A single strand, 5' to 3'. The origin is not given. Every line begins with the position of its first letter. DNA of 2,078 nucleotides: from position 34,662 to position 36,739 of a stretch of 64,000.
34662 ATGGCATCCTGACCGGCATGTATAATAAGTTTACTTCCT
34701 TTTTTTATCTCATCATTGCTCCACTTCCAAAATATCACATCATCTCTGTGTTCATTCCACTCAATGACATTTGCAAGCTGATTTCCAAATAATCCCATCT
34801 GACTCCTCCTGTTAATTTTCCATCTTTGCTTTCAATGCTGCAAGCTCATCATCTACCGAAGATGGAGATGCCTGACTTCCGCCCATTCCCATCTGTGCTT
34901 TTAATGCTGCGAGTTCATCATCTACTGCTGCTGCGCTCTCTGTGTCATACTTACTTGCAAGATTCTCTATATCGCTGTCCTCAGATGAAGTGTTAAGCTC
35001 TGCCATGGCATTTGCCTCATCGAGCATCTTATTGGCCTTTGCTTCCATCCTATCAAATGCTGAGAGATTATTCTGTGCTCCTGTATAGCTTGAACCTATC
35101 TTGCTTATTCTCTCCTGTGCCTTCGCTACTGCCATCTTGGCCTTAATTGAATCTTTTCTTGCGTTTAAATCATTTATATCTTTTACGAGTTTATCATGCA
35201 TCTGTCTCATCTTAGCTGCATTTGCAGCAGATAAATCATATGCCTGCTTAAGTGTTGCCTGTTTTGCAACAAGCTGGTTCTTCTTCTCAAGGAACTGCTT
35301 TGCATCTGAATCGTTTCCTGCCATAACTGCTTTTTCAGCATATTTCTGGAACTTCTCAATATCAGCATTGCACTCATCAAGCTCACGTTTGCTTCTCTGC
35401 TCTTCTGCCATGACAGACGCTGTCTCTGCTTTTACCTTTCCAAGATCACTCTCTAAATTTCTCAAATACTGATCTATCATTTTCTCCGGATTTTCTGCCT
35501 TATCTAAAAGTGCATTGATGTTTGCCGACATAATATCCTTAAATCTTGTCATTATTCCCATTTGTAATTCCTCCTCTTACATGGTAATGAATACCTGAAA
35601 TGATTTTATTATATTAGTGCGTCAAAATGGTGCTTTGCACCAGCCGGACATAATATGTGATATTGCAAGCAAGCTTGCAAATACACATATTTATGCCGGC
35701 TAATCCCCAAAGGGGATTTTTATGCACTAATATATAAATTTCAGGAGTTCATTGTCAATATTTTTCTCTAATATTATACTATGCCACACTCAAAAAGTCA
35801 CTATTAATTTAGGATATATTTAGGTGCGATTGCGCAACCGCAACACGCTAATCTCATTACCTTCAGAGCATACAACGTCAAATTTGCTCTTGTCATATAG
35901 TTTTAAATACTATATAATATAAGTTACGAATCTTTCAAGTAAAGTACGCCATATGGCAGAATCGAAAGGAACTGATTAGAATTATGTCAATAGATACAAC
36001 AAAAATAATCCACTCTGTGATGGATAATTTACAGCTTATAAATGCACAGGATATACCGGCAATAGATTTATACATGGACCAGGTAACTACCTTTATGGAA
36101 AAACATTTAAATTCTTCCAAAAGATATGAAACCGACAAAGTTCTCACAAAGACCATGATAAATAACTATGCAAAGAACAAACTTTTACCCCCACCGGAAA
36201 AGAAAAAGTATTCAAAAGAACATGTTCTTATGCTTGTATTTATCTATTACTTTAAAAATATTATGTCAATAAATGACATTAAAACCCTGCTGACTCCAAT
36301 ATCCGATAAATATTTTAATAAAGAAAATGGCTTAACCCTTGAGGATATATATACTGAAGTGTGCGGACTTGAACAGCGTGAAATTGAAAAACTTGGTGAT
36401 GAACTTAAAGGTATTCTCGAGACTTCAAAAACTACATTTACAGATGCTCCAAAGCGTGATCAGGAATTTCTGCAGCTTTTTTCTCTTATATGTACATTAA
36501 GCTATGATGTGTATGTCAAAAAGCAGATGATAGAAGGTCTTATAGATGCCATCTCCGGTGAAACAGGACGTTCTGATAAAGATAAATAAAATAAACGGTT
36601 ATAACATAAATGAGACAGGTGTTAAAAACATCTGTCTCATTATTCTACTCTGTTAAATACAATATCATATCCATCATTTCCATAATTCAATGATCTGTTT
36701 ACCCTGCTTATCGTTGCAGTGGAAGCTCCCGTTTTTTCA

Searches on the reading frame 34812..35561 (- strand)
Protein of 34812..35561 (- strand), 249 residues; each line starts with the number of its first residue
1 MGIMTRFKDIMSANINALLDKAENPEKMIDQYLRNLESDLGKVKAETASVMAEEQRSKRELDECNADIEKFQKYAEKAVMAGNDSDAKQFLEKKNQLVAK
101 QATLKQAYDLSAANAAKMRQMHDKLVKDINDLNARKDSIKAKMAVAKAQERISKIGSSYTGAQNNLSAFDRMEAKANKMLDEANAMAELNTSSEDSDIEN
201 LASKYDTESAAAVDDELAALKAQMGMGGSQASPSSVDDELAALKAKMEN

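Call 46: find_encoding_contigs(protein=window:34812-35561:-, flank=1500, max_places=10)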
Protein window:34812-35561:- (249 aa): 24 contigs read that carry it; 6 places shown.
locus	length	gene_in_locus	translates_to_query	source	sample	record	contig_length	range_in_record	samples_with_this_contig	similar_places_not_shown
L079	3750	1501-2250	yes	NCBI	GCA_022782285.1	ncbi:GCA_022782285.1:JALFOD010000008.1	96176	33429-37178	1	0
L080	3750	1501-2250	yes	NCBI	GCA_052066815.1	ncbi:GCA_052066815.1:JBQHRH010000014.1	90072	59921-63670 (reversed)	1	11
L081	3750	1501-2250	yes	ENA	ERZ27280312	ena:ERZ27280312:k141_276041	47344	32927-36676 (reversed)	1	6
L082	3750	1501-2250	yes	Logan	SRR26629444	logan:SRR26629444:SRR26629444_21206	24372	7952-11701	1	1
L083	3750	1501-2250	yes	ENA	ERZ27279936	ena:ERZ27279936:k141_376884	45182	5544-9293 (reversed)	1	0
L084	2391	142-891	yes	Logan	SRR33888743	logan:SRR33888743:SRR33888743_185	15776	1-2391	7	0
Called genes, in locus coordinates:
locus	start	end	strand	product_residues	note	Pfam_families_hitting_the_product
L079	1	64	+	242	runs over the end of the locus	PF02811:PHP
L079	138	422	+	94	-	PF01371:Trp_repressor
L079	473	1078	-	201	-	PF08876:DUF1836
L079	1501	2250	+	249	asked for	PF04012:PspA_IM30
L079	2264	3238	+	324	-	PF13421:Band_7_1, PF01145:Band_7 (weak), PF13248:Zn_ribbon_3 (weak)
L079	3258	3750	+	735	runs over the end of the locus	PF00580:UvrD-helicase, PF01443:Viral_helicase1 (faint), PF13245:AAA_19, PF13604:AAA_30 (faint), PF13361:UvrD_C, PF13538:UvrD_C_2 (faint), PF21196:PcrA_UvrD_tudor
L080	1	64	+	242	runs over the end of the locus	PF02811:PHP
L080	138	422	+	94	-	PF01371:Trp_repressor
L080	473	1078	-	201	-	PF08876:DUF1836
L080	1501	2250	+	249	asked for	PF04012:PspA_IM30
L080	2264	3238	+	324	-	PF13421:Band_7_1, PF01145:Band_7 (weak), PF13248:Zn_ribbon_3 (weak)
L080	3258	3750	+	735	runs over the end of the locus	PF00580:UvrD-helicase, PF01443:Viral_helicase1 (faint), PF13245:AAA_19, PF13604:AAA_30 (faint), PF13361:UvrD_C, PF13538:UvrD_C_2 (faint), PF21196:PcrA_UvrD_tudor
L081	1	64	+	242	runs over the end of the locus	PF02811:PHP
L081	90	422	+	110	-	PF01371:Trp_repressor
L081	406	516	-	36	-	-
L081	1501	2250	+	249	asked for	PF04012:PspA_IM30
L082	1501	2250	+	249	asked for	PF04012:PspA_IM30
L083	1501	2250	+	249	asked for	PF04012:PspA_IM30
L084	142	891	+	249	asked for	PF04012:PspA_IM30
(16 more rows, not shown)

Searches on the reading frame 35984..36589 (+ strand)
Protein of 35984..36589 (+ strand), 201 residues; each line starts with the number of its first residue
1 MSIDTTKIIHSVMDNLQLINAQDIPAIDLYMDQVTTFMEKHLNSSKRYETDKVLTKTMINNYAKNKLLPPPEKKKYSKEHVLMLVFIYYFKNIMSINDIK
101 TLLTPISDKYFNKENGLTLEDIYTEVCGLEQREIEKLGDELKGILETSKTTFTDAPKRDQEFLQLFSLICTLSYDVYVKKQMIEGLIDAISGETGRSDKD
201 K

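Call 18: find_encoding_contigs(protein=window:35984-36589:+, flank=3000, max_places=10)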
Protein window:35984-36589:+ (201 aa): 24 contigs read that carry it; 10 places shown.
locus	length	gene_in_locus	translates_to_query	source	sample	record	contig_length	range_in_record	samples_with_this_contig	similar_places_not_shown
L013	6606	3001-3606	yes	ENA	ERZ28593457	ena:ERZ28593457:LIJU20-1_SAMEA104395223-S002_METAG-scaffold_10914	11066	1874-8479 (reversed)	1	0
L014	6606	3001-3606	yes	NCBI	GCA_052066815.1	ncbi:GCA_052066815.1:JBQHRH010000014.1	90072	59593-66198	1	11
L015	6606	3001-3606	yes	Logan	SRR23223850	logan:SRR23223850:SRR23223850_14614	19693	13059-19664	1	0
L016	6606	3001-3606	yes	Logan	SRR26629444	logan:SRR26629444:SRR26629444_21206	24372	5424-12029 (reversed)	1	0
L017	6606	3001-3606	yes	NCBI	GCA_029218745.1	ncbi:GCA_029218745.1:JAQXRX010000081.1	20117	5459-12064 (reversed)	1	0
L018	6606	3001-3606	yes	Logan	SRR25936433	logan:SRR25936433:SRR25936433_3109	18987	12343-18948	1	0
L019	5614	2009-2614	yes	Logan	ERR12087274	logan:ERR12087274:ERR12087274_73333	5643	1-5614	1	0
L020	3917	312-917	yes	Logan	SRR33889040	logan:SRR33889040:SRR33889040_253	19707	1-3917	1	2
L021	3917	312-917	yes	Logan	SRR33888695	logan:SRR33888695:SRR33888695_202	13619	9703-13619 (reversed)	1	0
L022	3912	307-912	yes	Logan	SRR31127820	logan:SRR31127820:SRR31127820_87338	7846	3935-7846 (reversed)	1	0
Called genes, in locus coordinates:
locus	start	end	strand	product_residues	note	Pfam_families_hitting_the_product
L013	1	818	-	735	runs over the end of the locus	PF00580:UvrD-helicase, PF01443:Viral_helicase1 (faint), PF13245:AAA_19, PF13604:AAA_30 (faint), PF13361:UvrD_C, PF13538:UvrD_C_2 (faint), PF21196:PcrA_UvrD_tudor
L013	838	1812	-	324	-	PF13421:Band_7_1, PF01145:Band_7 (weak), PF13248:Zn_ribbon_3 (weak)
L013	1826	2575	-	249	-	PF04012:PspA_IM30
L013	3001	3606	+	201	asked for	PF08876:DUF1836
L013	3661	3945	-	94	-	PF01371:Trp_repressor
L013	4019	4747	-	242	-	PF02811:PHP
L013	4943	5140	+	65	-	PF00313:CSD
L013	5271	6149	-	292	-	PF01430:HSP33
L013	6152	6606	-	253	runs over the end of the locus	PF05401:NodS (weak), PF13489:Methyltransf_23 (weak), PF13847:Methyltransf_31, PF08241:Methyltransf_11, PF08242:Methyltransf_12 (weak), PF13649:Methyltransf_25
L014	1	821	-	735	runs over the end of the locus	PF00580:UvrD-helicase, PF01443:Viral_helicase1 (faint), PF13245:AAA_19, PF13604:AAA_30 (faint), PF13361:UvrD_C, PF13538:UvrD_C_2 (faint), PF21196:PcrA_UvrD_tudor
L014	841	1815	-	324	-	PF13421:Band_7_1, PF01145:Band_7 (weak), PF13248:Zn_ribbon_3 (weak)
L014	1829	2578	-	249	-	PF04012:PspA_IM30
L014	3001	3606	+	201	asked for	PF08876:DUF1836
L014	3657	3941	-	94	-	PF01371:Trp_repressor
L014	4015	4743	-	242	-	PF02811:PHP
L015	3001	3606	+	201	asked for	PF08876:DUF1836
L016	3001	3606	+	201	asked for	PF08876:DUF1836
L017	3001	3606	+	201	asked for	PF08876:DUF1836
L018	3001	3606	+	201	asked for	PF08876:DUF1836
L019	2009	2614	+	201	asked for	PF08876:DUF1836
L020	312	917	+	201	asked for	PF08876:DUF1836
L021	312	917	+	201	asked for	PF08876:DUF1836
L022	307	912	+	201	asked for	PF08876:DUF1836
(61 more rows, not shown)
